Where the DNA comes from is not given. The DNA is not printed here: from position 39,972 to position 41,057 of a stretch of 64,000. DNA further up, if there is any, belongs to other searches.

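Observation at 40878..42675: Duplicated promoter plus N-terminal coding fragment creates a leaderless uORF overlapping the start of a GT-C gene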

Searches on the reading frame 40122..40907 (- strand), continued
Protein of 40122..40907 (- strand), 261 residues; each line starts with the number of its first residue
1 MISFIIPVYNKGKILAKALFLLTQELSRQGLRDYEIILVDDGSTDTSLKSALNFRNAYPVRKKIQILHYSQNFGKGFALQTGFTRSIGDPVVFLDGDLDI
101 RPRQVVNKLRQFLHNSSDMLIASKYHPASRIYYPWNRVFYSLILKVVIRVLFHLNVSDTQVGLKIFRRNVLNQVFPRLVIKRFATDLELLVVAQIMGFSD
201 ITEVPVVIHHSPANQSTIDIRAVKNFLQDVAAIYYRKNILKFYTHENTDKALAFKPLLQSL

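Call 27: find_encoding_contigs(protein=P0066, flank=5000, max_places=1)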
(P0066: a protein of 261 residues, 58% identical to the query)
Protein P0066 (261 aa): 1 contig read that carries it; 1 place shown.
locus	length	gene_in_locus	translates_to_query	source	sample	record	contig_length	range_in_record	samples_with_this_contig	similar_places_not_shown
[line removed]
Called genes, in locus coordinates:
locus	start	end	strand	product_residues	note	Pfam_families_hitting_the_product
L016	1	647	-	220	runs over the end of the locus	PF00160:Pro_isomerase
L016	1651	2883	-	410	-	PF08245:Mur_ligase_M, PF02875:Mur_ligase_C (weak)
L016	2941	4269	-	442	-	PF26299:MurL_N, PF26298:MurL_epimerase_C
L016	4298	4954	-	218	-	PF07021:MetW, PF13489:Methyltransf_23, PF13847:Methyltransf_31, PF08241:Methyltransf_11, PF08242:Methyltransf_12, PF13649:Methyltransf_25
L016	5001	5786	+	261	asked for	PF00535:Glycos_transf_2, PF10111:Glyco_tranf_2_2 (weak)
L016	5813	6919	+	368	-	PF13439:Glyco_transf_4, PF13579:Glyco_trans_4_4 (weak), PF20706:GT4-conflict, PF00534:Glycos_transf_1, PF13692:Glyco_trans_1_4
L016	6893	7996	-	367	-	PF00534:Glycos_transf_1, PF13692:Glyco_trans_1_4, PF13524:Glyco_trans_1_2 (weak)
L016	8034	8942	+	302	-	PF01073:3Beta_HSD, PF01370:Epimerase, PF02719:Polysacc_synt_2, PF04321:RmlD_sub_bind, PF16363:GDP_Man_Dehyd, PF07993:NAD_binding_4 (weak)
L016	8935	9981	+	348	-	PF01209:Ubie_methyltran, PF13489:Methyltransf_23, PF13847:Methyltransf_31, PF08241:Methyltransf_11, PF08242:Methyltransf_12, PF13649:Methyltransf_25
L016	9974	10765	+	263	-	PF00535:Glycos_transf_2, PF10111:Glyco_tranf_2_2 (weak), PF13641:Glyco_tranf_2_3 (weak), PF02709:Glyco_transf_7C (faint)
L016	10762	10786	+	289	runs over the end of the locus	PF00535:Glycos_transf_2, PF10111:Glyco_tranf_2_2 (weak), PF13506:Glyco_transf_21, PF13641:Glyco_tranf_2_3, PF13632:Glyco_trans_2_3, PF02709:Glyco_transf_7C (weak)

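Call 37: find_related_loci(query=A4, collection=metagenome_contigs, flank=3000)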
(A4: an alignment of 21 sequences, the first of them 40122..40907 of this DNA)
Query A4 (261 aa) in metagenome_contigs; peptide patterns used: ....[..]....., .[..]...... (x = any residue, [..] = any of these).
460 stretches matched a pattern; 350 encode a relative of the query (tblastn E <= 1e-3); the best 80 are kept; 80 distinct loci.
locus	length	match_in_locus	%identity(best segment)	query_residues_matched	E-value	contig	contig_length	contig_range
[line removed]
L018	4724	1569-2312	60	1-250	3e-95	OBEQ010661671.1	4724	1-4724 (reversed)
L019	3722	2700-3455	58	1-257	2e-95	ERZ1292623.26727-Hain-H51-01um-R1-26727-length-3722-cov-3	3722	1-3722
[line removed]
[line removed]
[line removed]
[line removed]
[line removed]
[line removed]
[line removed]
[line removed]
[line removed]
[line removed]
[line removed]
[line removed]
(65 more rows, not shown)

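Call 52: find_encoding_contigs(protein=window:40122-40907:-, flank=4000, max_places=10)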
Protein window:40122-40907:- (261 aa): 24 contigs read that carry it; 6 places shown.
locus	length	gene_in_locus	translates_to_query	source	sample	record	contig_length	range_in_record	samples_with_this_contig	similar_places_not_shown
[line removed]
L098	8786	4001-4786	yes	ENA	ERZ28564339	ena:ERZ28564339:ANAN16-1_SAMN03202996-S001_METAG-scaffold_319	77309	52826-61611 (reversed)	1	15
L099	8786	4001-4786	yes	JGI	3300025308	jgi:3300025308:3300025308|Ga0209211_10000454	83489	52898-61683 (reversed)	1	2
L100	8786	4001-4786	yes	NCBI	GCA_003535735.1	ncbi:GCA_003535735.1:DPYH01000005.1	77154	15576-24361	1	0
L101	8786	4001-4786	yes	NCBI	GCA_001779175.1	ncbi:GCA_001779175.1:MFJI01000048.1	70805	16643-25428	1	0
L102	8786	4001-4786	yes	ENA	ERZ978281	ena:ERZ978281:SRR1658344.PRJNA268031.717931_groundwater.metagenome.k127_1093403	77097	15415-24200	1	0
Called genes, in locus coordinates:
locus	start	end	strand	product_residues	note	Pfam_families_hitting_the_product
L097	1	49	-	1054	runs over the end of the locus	PF25788:Ig_Rha78A_N (faint), PF13620:CarboxypepD_reg (weak)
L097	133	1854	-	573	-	PF02543:Carbam_trans_N, PF00814:TsaD (faint), PF16861:Carbam_trans_C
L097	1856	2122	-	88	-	-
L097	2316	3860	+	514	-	PF13231:PMT_2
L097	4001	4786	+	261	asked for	PF00535:Glycos_transf_2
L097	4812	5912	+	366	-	PF13439:Glyco_transf_4 (weak), PF20706:GT4-conflict, PF00534:Glycos_transf_1, PF13692:Glyco_trans_1_4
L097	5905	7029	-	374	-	PF00534:Glycos_transf_1, PF13692:Glyco_trans_1_4, PF13524:Glyco_trans_1_2 (weak)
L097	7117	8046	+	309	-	PF01073:3Beta_HSD, PF01370:Epimerase, PF02719:Polysacc_synt_2 (weak), PF04321:RmlD_sub_bind, PF16363:GDP_Man_Dehyd, PF07993:NAD_binding_4 (weak)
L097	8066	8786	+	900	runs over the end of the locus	-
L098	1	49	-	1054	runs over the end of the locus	PF25788:Ig_Rha78A_N (faint), PF13620:CarboxypepD_reg (weak)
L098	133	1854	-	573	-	PF02543:Carbam_trans_N, PF00814:TsaD (faint), PF16861:Carbam_trans_C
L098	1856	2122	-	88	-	-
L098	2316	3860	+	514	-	PF13231:PMT_2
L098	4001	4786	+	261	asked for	PF00535:Glycos_transf_2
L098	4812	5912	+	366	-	PF13439:Glyco_transf_4 (weak), PF20706:GT4-conflict, PF00534:Glycos_transf_1, PF13692:Glyco_trans_1_4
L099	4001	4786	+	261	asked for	PF00535:Glycos_transf_2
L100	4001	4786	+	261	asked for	PF00535:Glycos_transf_2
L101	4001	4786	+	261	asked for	PF00535:Glycos_transf_2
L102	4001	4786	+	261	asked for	PF00535:Glycos_transf_2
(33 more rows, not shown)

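Call 55: search_solved_structures(query=window:40122-40907:-, max_evalue=0.00001)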
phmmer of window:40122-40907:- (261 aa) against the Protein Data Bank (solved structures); distinct sequences matched with E-value up to 0.00001: 13.
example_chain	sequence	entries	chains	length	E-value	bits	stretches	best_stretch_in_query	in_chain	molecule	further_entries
5mlz_A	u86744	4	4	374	1.3e-13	54.4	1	2-226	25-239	Dolichol monophosphate mannose synthase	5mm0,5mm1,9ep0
5ekp_C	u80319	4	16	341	2.5e-12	50.2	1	2-174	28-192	Uncharacterized glycosyltransferase sll0501 | Glycosyltransferase sll0501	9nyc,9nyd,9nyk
5eke_A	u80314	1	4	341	2.5e-12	50.2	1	2-174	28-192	Uncharacterized glycosyltransferase sll0501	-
9nye_A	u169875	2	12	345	2.6e-12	50.1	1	2-174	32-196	Glycosyltransferase sll0501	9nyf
5hea_A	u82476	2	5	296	1.7e-10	44.2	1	1-122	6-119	Putative glycosyltransferase (GalT1)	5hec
9hwj_A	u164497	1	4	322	3e-10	43.4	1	2-107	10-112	Undecaprenyl-phosphate 4-deoxy-4-formamido-L-arabinose transferase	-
9bhc_C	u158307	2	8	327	4.8e-09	39.4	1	2-107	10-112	Undecaprenyl-phosphate 4-deoxy-4-formamido-L-arabinose transferase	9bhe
8vxh_A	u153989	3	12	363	6e-09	39.1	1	2-107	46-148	Undecaprenyl-phosphate 4-deoxy-4-formamido-L-arabinose transferase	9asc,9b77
2z87_A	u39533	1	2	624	9.2e-09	38.5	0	2-57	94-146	Chondroitin synthase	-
2z86_A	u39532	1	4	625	9.2e-09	38.5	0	2-57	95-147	Chondroitin synthase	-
3bcv_A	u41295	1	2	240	1.6e-08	37.7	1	2-97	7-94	Putative glycosyltransferase protein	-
8vh7_A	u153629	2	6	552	8.2e-06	28.8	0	24-118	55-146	Heparosan synthase B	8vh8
8viw_A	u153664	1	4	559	8.4e-06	28.8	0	24-118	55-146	Heparosan synthase B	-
